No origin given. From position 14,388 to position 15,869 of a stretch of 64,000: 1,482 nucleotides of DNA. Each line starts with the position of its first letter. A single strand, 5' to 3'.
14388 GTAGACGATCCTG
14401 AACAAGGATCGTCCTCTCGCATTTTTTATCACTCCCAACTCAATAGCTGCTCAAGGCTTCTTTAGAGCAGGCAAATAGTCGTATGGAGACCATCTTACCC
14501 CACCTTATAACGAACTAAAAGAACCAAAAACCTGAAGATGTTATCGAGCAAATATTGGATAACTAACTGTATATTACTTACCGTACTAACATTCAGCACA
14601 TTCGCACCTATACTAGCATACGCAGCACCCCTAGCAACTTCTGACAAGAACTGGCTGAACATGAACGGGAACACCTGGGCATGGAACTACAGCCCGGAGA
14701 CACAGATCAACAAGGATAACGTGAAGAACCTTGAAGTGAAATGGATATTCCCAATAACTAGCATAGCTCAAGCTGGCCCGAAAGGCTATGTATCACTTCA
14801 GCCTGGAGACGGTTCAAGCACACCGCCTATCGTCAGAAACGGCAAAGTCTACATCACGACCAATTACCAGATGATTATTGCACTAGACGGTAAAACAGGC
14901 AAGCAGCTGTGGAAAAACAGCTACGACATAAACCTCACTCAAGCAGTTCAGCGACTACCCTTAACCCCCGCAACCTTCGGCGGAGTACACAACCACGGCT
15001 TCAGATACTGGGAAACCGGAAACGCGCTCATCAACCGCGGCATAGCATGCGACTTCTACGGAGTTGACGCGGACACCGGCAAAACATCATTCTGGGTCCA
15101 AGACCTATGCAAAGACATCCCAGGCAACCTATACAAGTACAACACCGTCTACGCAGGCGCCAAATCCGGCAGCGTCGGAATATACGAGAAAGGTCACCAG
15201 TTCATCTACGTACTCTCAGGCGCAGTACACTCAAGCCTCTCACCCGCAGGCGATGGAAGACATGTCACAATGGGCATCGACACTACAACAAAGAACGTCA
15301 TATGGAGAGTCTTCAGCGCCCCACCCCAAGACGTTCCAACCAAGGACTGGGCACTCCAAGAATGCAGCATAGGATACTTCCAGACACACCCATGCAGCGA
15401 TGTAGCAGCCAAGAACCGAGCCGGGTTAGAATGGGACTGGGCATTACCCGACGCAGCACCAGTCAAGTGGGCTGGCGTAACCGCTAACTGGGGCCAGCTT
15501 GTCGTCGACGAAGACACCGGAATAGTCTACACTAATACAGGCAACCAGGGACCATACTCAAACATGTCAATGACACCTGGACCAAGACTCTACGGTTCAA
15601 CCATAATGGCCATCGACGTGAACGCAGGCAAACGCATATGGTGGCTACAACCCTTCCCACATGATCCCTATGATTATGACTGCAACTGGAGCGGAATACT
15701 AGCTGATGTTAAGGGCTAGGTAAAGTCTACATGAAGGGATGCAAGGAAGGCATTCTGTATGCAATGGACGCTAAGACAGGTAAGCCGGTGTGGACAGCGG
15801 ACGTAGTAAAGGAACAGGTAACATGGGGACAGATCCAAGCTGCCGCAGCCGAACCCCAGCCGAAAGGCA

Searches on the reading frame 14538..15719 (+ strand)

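Call 13: search_protein_families(library=pfam, proteins=[window:14538-15719:+], max_evalue=0.001)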
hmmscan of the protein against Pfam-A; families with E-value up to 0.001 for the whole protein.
window:14538-15719:+ (393 aa): 2 families
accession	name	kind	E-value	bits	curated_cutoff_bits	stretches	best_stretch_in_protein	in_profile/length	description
PF01011.28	PQQ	-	2.5e-30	106.2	26.7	2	39-182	1-135/595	Glucose/ethanol/alcohol dehydrogenase, beta-propeller domain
PF13360.13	PQQ_2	-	8.3e-06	26.1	27.6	1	94-156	66-126/233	Outer membrane protein assembly factor BamB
